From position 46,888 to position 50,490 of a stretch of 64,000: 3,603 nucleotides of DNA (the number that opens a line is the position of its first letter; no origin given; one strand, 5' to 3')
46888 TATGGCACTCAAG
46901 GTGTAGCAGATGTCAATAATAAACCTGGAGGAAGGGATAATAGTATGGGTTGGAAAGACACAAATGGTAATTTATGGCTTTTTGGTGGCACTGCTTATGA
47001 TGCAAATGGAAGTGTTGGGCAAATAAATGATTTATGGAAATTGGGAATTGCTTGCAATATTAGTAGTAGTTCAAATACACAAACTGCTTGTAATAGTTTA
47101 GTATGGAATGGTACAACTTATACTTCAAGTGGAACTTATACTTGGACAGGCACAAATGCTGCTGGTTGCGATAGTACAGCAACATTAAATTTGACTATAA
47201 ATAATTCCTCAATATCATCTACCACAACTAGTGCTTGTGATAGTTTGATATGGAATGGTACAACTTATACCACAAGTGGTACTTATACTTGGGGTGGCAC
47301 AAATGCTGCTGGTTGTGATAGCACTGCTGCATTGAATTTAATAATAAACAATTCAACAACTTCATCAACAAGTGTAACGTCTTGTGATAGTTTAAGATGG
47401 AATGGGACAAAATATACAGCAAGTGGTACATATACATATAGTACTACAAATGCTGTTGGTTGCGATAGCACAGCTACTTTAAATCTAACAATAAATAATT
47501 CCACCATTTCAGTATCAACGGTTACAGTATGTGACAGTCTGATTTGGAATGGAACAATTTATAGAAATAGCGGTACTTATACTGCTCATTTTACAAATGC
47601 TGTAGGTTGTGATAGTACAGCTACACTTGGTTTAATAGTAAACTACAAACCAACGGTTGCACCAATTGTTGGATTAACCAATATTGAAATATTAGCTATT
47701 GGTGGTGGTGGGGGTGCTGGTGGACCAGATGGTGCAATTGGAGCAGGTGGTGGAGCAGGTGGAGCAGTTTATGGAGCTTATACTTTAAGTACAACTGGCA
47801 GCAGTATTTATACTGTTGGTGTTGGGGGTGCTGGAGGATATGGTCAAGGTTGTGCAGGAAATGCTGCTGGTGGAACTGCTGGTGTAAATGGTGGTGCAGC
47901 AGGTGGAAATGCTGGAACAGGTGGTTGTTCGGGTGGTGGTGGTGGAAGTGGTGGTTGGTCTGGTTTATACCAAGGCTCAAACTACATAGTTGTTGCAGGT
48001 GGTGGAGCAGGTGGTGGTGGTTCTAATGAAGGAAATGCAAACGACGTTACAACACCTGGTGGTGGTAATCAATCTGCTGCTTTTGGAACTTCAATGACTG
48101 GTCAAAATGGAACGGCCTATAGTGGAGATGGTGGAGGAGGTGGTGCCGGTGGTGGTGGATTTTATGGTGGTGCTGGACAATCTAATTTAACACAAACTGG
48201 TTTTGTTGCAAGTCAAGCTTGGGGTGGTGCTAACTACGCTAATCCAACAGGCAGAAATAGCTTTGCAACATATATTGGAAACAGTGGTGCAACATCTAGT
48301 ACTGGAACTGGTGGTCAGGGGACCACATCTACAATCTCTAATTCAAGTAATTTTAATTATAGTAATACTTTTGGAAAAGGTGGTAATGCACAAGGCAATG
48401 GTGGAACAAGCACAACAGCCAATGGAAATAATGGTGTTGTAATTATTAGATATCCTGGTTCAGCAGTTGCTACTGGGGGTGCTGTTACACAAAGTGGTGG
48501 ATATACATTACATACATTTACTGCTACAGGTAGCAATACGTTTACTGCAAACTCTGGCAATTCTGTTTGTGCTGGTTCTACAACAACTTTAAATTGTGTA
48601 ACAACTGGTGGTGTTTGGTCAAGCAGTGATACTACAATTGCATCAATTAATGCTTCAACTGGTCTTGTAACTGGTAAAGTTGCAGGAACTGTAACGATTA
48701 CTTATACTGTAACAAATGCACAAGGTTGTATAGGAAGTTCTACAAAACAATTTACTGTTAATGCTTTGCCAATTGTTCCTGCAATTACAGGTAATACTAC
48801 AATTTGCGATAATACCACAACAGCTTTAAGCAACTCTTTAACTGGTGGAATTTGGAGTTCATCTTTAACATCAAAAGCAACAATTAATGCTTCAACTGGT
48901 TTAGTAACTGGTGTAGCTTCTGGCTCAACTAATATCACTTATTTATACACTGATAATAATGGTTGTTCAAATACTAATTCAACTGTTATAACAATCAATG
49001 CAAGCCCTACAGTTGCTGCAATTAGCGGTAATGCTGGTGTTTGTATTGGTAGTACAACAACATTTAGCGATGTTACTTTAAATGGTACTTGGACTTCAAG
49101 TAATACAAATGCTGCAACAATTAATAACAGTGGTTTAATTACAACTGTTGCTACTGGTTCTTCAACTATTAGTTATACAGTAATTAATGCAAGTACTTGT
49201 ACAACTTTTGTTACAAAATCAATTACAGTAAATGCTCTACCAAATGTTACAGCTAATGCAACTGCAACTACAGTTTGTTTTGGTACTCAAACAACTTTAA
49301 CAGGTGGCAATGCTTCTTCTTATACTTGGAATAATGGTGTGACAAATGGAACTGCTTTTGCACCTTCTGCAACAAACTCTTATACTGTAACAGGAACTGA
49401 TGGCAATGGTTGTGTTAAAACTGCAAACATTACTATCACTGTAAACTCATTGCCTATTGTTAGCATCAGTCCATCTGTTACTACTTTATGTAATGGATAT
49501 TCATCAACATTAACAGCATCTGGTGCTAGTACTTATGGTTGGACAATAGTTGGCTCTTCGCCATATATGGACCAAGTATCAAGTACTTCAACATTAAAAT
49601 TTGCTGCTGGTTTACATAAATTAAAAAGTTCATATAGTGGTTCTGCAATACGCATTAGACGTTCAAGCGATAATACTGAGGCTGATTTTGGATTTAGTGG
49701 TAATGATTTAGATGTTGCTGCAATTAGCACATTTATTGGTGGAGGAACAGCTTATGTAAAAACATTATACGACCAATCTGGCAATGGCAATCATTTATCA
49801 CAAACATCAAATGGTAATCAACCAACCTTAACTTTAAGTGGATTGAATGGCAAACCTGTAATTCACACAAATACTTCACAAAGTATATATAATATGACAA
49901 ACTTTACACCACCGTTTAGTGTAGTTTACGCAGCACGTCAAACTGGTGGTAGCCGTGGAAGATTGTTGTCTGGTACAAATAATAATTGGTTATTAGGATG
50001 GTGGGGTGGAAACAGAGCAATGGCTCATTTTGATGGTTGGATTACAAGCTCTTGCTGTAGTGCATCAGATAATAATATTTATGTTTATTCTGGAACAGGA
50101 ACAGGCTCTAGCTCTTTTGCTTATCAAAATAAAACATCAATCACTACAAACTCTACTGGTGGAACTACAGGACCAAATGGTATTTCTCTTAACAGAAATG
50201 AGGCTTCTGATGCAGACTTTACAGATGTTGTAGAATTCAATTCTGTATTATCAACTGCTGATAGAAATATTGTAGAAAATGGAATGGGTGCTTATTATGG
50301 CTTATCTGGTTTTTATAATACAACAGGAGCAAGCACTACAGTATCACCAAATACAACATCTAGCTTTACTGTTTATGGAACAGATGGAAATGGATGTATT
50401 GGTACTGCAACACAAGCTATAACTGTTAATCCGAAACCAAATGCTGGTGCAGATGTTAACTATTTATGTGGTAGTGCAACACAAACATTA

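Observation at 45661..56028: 3455-aa T9SS cargo protein with an unusual domain combination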

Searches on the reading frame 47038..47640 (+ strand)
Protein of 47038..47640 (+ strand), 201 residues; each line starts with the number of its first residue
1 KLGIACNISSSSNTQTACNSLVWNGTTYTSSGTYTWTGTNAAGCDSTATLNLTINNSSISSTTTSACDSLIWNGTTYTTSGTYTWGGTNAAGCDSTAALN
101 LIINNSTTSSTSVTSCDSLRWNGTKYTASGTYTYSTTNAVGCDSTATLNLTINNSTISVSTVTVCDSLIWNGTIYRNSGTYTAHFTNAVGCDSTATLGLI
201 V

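Call 11: search_protein_families(library=pfam, proteins=[window:47038-47640:+], max_evalue=1)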
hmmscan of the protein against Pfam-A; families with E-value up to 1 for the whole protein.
window:47038-47640:+ (201 aa): 4 families
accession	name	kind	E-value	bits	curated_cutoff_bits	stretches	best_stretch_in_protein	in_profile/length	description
PF22755.2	E217_gp28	-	0.0011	19.6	27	0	64-86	75-97/110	E217 collar protein gp28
PF04376.19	ATE_N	-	0.15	12.8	27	0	128-158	37-67/72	Arginine-tRNA-protein transferase, N terminus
PF13785.11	DUF4178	-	0.78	10.3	25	0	117-191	4-96/136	Domain of unknown function (DUF4178)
PF24001.1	DUF7317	-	0.96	9.7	27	0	78-100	13-35/57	Family of unknown function (DUF7317)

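Call 12: search_protein_families(library=ncbifam, proteins=[window:47038-47640:+], max_evalue=1)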
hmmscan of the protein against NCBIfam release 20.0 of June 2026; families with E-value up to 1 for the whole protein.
window:47038-47640:+ (201 aa): 0 families

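Call 50: search_solved_structures(query=window:47038-47640:+, max_evalue=10)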
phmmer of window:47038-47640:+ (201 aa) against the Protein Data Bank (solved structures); distinct sequences matched with E-value up to 10: 3.
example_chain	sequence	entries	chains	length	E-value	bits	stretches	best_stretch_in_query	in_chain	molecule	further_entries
5mwn_N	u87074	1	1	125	0.24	14.6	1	135-178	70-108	llama nanobody raised against TssK, nbK27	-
3juu_A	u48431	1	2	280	0.24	14.6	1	50-85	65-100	porphyranase B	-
6fwx_A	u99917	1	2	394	0.38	14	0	129-164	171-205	Titin,Titin,Titin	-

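Call 51: find_homologous_proteins(query=window:47053-47640:+, max_evalue=0.001)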
Query window:47053-47640:+ (196 aa): 1711 proteins with E <= 0.001 among 5663 candidates; the best 120 are listed.
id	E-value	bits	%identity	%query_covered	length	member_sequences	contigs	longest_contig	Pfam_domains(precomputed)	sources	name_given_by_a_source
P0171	5.1e-143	491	56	91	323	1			PF07532.18,PF22066.3,PF13860.13,PF13855.13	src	-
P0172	6.4e-93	328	45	95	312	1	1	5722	-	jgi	jgi:hypothetical protein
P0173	1.3e-91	324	51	99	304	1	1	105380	PF22066.3,PF13860.13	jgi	jgi:hypothetical protein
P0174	1.0e-80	288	51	97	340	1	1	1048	PF16820.12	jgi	jgi:hypothetical protein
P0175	3.3e-79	283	47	91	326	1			PF16862.11,PF09134.17,PF18911.7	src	-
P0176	5.4e-73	263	57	89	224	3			PF07532.18,PF13860.13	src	-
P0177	1.8e-70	255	50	88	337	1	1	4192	PF18962.8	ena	-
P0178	2.8e-69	251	58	90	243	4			PF07532.18,PF22302.2,PF13860.13,PF13855.13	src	-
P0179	7.2e-69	249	56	99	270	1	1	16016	-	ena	-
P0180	8.5e-67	243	54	96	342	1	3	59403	PF18962.8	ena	-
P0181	2.9e-65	238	42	97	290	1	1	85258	PF04376.20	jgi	-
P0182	9.8e-64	233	54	82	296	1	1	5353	PF18962.8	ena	-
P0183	1.6e-62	229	57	91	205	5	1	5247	-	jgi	jgi:hypothetical protein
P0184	3.5e-62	228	53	92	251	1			PF04526.19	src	-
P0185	6.5e-62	227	58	98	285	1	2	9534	-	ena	-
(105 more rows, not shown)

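Call 67: search_protein_families(library=phrogs, proteins=[window:47053-47640:+], max_evalue=0.01)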
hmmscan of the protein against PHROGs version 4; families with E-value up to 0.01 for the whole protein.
window:47053-47640:+ (196 aa): 1 family
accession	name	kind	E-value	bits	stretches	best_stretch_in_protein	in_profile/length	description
phrog_4475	-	head and packaging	0.0098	16.7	0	60-84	86-110/132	head protein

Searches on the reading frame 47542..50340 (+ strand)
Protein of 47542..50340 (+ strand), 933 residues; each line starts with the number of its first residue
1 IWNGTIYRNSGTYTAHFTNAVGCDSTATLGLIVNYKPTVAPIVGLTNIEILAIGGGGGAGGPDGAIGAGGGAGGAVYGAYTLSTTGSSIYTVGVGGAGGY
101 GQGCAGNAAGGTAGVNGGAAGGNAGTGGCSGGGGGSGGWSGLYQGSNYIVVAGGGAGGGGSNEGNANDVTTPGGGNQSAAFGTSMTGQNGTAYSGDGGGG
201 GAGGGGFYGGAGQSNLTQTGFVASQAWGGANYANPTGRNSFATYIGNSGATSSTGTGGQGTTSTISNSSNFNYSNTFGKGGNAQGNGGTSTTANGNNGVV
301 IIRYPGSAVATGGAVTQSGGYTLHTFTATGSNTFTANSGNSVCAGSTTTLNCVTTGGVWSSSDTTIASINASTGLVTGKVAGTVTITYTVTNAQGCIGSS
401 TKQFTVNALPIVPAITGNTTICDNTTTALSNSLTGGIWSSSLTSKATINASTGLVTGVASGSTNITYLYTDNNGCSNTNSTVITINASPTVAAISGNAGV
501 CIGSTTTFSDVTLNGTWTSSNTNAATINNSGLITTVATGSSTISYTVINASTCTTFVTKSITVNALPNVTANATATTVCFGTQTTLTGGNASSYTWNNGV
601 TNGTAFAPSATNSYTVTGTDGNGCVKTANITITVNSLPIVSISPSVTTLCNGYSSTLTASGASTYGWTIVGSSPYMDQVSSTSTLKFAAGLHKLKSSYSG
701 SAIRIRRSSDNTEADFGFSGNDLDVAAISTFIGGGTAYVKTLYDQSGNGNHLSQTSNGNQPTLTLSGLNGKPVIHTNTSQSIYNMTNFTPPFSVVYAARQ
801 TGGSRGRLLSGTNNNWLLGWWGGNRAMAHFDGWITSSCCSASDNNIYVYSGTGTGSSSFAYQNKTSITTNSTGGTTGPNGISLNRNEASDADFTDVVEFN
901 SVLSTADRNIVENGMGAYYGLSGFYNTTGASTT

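Call 42: find_related_loci(query=A2, collection=genome_contigs, flank=10000)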
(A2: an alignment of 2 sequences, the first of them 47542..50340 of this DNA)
Query A2 (933 aa) in genome_contigs; peptide patterns used: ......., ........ (x = any residue, [..] = any of these).
133 stretches matched a pattern; 4 encode a relative of the query (tblastn E <= 1e-3); 4 distinct loci.
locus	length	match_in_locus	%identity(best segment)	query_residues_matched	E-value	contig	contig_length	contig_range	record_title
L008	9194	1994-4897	87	33-930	0e+0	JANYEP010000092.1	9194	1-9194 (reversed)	MAG: Chitinophagaceae bacterium isolate 338R_metabinner_28 338R_k141_132468, whole genome shotgun sequence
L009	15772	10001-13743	73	1-933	0e+0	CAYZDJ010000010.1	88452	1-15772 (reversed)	MAG TPA_asm: uncultured Chitinophagaceae bacterium isolate SRP285395_co2_132 genome assembly, contig: NODE_310_length_88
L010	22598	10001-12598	44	622-919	1e-72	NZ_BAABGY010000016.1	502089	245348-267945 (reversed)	Flaviaesturariibacter amylovorans strain JCM 17919 sequence16, whole genome shotgun sequence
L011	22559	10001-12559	40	630-921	2e-62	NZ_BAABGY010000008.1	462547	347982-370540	Flaviaesturariibacter amylovorans strain JCM 17919 sequence08, whole genome shotgun sequence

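Call 46: search_protein_families(library=pfam, proteins=[L010:8657-19309:+], max_evalue=0.001)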
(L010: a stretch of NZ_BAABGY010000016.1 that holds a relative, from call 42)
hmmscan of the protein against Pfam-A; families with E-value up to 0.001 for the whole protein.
L010:8657-19309:+ (3551 aa): 8 families
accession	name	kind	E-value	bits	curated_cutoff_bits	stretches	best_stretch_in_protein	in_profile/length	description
PF19081.6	Ig_7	-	1.6e-21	76.8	27.3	3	41-121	1-84/84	Ig-like domain CHU_C associated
PF12810.13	ALK_LTK_GRD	-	3.3e-18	67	24.5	1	222-447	12-242/243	ALK/LTK, Glycine-rich domain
PF02494.22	HYR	-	1.3e-15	57.9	21.7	1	875-955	2-81/81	HYR domain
PF18962.6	Por_Secre_tail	-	3.3e-07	31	27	1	3479-3549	3-75/75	Secretion system C-terminal sorting domain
PF19406.5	PKD_5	-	1.2e-06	28.8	25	1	3109-3189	2-87/88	PKD-like domain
PF07691.17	PA14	-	1.2e-05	25.6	24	0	1853-1879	60-85/147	PA14 domain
PF05345.18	He_PIG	-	0.00043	21.1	24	1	1723-1760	43-82/96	Putative Ig domain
PF16403.11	Bact_surface_Ig-like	-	0.00051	20.5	27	0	2972-2997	38-61/71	Bacterial surface protein, Ig-like domain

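Call 47: search_protein_families(library=pfam, proteins=[L011:4490-12589:+, L011:12590-20824:+], max_evalue=0.001)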
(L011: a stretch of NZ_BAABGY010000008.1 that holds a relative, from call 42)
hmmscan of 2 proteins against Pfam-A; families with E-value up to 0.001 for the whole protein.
L011:4490-12589:+ (2700 aa): 6 families
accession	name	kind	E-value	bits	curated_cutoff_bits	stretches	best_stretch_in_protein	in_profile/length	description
PF19081.6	Ig_7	-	1e-54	183.2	27.3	6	824-901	3-83/84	Ig-like domain CHU_C associated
PF12810.13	ALK_LTK_GRD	-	1.3e-42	146.9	24.5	2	1615-1805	11-203/243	ALK/LTK, Glycine-rich domain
PF09206.18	ArabFuran-catal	-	2.8e-27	96.1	25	3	83-160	8-87/315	Alpha-L-arabinofuranosidase B, catalytic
PF02494.22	HYR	-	1.2e-12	48.4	21.7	1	2251-2330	2-81/81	HYR domain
PF13927.12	Ig_3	-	5.2e-07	30.5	30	1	738-801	5-78/78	Immunoglobulin domain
PF07679.22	I-set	-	9.3e-05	22.9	23.7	1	736-811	2-87/90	Immunoglobulin I-set domain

L011:12590-20824:+ (2745 aa): 6 families
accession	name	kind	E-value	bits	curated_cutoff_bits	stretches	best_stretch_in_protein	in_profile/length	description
PF07691.17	PA14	-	3.4e-19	69.5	24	0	348-374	60-85/147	PA14 domain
PF16403.11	Bact_surface_Ig-like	-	2.2e-11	44.1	27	0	1855-1877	43-65/71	Bacterial surface protein, Ig-like domain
PF19406.5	PKD_5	-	8.6e-10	38.8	25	1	2302-2382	2-87/88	PKD-like domain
PF18962.6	Por_Secre_tail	-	2.9e-08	34.3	27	1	2672-2736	3-69/75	Secretion system C-terminal sorting domain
PF05345.18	He_PIG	-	9.3e-07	29.6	24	1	1836-1883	46-95/96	Putative Ig domain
PF04234.18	CopC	-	2.5e-05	25.6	23.3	0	1853-1880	62-89/92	CopC domain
